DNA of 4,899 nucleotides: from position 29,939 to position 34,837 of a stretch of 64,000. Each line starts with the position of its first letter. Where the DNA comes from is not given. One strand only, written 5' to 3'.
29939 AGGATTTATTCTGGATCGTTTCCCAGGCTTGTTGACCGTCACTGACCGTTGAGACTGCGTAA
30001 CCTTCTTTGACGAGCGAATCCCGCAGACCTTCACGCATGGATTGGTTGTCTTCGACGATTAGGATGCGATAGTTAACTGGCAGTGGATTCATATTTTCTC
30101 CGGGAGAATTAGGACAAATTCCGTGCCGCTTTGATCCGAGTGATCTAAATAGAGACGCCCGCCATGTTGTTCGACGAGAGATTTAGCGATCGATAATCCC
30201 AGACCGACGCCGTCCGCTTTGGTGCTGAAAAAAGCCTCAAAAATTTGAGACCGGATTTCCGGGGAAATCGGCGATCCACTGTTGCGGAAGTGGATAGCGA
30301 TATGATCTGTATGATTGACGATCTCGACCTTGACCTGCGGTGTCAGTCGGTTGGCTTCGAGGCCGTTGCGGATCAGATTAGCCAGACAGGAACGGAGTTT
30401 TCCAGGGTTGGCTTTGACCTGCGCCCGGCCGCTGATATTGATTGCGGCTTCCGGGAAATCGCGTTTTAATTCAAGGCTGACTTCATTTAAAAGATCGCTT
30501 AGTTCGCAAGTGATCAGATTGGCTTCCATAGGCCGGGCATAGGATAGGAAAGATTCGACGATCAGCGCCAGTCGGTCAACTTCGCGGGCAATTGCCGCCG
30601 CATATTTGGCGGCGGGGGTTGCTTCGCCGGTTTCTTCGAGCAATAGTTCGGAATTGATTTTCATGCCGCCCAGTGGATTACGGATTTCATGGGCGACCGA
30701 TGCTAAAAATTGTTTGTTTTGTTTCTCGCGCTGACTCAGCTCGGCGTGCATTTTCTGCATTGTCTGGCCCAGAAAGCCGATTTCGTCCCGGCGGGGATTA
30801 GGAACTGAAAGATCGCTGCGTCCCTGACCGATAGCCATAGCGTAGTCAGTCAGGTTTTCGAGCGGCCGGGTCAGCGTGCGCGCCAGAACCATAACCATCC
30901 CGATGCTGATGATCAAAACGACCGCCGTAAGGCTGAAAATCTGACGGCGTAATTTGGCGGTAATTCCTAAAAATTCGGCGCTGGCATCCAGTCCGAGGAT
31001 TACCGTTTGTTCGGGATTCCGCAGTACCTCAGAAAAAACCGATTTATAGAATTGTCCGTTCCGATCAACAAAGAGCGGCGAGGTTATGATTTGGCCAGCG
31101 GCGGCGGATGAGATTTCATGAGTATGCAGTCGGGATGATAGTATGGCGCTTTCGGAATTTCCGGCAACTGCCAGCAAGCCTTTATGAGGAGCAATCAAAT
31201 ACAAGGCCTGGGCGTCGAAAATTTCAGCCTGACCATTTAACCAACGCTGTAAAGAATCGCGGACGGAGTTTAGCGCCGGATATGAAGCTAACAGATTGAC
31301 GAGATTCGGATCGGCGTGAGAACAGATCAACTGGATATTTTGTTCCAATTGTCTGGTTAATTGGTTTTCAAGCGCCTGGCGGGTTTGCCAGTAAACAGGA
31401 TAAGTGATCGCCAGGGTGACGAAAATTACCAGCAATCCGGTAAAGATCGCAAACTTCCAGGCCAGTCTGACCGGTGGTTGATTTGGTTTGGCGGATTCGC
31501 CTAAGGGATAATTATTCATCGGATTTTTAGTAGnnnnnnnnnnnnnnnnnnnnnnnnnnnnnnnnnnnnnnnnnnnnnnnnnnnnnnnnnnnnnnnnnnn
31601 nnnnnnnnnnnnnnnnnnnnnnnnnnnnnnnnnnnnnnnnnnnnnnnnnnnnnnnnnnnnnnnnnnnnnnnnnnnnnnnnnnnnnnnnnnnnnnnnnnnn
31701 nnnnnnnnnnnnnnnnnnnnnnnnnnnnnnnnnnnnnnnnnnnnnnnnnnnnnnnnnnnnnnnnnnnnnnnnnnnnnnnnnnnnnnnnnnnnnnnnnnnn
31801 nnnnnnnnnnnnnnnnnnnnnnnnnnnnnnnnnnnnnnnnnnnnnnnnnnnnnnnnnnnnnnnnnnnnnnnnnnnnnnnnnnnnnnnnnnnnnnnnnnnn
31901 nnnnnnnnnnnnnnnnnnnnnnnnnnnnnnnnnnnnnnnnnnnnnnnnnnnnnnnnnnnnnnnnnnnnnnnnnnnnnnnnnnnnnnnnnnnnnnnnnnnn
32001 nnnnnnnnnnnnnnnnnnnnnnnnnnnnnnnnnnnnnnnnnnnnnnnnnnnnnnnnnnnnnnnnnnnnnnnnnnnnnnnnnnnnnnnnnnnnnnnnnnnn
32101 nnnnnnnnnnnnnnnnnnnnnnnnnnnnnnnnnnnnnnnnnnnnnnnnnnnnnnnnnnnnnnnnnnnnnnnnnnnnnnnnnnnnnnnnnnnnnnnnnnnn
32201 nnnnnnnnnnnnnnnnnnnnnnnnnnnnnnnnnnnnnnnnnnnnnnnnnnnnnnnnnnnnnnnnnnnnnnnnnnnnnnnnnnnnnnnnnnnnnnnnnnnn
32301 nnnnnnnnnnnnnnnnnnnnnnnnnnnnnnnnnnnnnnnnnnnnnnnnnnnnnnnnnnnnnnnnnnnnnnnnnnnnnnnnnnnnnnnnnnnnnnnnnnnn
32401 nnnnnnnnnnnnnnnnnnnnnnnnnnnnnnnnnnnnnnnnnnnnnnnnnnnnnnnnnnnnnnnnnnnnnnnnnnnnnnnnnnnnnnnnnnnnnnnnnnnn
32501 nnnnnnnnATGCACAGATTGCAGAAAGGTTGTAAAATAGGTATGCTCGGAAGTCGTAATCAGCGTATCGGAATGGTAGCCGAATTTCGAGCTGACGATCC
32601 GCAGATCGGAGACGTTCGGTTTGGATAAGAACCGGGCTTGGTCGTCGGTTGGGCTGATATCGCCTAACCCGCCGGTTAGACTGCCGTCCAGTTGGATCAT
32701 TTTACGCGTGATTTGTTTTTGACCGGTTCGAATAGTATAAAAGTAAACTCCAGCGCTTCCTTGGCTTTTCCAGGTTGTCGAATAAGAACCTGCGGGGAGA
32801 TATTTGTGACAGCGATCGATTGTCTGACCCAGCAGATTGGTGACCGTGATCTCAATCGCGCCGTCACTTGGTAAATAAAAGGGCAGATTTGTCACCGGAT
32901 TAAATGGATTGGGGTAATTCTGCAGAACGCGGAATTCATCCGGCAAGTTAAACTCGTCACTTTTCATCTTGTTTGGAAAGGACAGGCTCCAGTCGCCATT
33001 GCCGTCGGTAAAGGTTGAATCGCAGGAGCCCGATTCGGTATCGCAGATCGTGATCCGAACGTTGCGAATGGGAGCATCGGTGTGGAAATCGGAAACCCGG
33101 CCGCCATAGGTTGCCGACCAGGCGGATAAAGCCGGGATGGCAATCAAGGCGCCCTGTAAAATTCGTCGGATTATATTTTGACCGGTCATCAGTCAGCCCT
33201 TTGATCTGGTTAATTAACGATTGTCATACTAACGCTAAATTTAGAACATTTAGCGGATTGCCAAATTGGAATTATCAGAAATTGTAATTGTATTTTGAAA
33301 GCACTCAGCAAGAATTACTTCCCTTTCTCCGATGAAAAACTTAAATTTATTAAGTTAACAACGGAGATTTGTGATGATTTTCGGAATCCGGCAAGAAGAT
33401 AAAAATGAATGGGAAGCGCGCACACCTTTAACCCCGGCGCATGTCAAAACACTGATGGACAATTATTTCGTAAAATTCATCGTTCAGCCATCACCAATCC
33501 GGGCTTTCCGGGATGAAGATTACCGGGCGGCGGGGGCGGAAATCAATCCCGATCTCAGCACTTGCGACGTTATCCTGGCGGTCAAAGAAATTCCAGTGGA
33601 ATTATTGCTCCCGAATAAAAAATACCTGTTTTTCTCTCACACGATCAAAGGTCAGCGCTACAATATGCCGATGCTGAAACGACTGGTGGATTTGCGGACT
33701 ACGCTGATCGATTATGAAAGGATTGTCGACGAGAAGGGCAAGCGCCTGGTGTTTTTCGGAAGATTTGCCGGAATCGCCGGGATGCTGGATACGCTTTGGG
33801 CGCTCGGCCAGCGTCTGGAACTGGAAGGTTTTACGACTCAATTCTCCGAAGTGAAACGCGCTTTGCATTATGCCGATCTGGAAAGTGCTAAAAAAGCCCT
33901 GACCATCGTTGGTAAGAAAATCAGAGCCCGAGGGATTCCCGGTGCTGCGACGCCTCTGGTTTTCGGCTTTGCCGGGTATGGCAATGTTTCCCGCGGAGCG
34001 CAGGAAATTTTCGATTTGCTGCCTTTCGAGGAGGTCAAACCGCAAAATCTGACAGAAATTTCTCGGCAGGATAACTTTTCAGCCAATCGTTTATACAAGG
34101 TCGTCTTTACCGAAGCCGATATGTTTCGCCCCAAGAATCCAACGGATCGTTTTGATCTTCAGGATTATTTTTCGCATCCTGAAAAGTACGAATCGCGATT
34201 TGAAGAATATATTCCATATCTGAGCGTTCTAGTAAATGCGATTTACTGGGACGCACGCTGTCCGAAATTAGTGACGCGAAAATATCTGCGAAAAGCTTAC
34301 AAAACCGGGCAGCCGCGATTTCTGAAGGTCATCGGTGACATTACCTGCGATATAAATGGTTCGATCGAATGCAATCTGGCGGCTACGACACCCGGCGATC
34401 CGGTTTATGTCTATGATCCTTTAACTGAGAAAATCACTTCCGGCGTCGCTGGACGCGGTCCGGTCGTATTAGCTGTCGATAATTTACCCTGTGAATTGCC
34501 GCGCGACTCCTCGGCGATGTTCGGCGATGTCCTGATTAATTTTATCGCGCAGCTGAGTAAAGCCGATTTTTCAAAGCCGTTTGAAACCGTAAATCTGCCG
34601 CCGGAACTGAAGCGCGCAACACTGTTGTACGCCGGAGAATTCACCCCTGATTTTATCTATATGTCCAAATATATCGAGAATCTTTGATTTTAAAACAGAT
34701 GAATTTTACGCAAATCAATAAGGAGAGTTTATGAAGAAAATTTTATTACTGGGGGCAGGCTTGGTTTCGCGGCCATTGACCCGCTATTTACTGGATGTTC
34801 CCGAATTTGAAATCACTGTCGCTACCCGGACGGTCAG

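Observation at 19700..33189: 13.5-kb co-directional array linking a sigma54 two-component system, a secreted coiled-coil protein, two OM barrels, tandem serpins and a T9SS-secreted 820-aa protein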

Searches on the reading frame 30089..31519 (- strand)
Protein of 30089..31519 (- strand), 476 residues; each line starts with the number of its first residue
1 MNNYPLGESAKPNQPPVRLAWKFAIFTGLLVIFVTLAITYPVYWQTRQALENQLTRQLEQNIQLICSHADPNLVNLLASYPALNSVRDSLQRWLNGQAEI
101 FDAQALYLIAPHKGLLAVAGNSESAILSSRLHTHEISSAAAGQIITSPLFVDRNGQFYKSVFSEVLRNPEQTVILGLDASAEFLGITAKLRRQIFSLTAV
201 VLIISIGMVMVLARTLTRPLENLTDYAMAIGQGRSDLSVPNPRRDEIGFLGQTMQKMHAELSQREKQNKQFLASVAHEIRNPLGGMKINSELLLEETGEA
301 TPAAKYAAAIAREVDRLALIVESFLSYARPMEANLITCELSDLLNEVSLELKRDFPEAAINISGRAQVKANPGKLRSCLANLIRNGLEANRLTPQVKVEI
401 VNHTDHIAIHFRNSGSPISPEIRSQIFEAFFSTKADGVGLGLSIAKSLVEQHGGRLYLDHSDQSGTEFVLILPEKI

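Call 4: search_protein_families(library=pfam, proteins=[window:30089-31519:-], max_evalue=0.01)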
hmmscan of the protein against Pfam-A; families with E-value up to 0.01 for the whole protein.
window:30089-31519:- (476 aa): 4 families
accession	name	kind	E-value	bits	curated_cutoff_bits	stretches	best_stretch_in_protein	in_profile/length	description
PF02518.31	HATPase_c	-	3.3e-20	73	26.4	1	372-475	3-110/111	Histidine kinase-, DNA gyrase B-, and HSP90-like ATPase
PF00512.31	HisKA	-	9.4e-15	54.9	26.9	1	268-329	2-62/66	His Kinase A (phospho-acceptor) domain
PF00672.30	HAMP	-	7.8e-12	45.8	25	1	211-262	1-52/53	HAMP domain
PF14501.12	HATPase_c_5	-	7.2e-05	23.1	22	1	375-467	6-97/102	GHKL domain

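Call 5: search_protein_families(library=ncbifam, proteins=[window:30089-31519:-], max_evalue=0.01)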
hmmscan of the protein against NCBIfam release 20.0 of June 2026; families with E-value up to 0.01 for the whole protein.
window:30089-31519:- (476 aa): 85 families (the best 25 are shown)
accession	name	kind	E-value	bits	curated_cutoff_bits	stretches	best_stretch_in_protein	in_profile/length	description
NF008468.0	PRK11360.1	equivalog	4.3e-44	150.9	646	1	271-474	399-608/616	two-component system sensor histidine kinase AtoS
NF008312.0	PRK11100.1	equivalog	2e-37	129.1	356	1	188-474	178-474/477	two-component system sensor histidine kinase CreC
NF033092.0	HK_WalK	equivalog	1.3e-36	126.4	725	2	262-473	366-593/594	cell wall metabolism sensor histidine kinase WalK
TIGR01386.1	cztS_silS_copS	subfamily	2e-35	122.7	292.55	1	17-473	2-457/457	heavy metal sensor histidine kinase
NF007688.0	PRK10364.1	equivalog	3.2e-35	121.8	479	1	251-475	226-452/460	two-component system sensor histidine kinase ZraS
NF007004.0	PRK09467.1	equivalog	2.1e-29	102.6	415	1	194-474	158-436/440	two-component system sensor histidine kinase EnvZ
NF046044.1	PnpS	equivalog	3.5e-28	98.7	400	1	260-473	162-390/390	two-component system histidine kinase PnpS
NF007007.0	PRK09470.1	equivalog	8.3e-28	97.5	486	1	195-473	171-458/463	envelope stress sensor histidine kinase CpxA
NF010411.0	PRK13837.1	equivalog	1.1e-25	89.9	647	1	275-474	457-675/828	two-component system VirA-like sensor kinase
NF007837.0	PRK10549.1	equivalog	9.6e-25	87.2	603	1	192-473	164-457/466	envelope stress sensor histidine kinase BaeS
NF012163.2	BaeS_SmeS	equivalog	1.5e-24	86.8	500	1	188-473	160-457/457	sensor histidine kinase efflux regulator BaeS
NF040691.1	MtrAB_MtrB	equivalog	3.2e-24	85.8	450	1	187-475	182-493/507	MtrAB system histidine kinase MtrB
NF007898.0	PRK10604.1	equivalog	6.9e-24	84.8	478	1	200-474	143-423/433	two-component system sensor histidine kinase RstB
NF058527.1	HistKinChvGCaul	equivalog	5.3e-23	81.5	740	1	133-474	170-533/535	two-component sensor histidine kinase ChvG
TIGR02966.1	phoR_proteo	equivalog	1.1e-22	80.5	334.2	1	260-471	106-332/333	phosphate regulon sensor histidine kinase PhoR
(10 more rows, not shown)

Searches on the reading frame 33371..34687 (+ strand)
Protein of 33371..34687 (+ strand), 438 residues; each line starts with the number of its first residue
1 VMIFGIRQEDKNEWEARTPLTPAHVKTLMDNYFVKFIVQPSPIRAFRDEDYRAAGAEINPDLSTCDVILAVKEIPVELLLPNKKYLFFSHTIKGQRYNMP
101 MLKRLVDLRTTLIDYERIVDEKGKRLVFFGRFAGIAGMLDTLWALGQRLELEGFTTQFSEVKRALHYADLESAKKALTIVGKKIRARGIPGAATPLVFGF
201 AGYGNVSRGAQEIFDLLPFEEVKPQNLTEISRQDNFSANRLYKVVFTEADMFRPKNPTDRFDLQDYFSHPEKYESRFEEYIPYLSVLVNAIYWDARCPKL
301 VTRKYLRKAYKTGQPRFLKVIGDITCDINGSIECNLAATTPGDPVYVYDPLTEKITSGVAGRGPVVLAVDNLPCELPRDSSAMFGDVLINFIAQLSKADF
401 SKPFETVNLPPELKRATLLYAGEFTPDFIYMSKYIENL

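Call 97: search_protein_families(library=pfam, proteins=[window:33371-34687:+], max_evalue=0.00001)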
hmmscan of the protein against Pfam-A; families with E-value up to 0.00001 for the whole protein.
window:33371-34687:+ (438 aa): 2 families
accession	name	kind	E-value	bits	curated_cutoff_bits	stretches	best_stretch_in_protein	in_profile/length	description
PF05222.21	AlaDh_PNT_N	-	1.6e-22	80.6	30.4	1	5-136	1-136/136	Alanine dehydrogenase/PNT, N-terminal domain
PF01262.27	AlaDh_PNT_C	-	1.1e-07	32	23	1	273-423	82-210/214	Alanine dehydrogenase/PNT, C-terminal domain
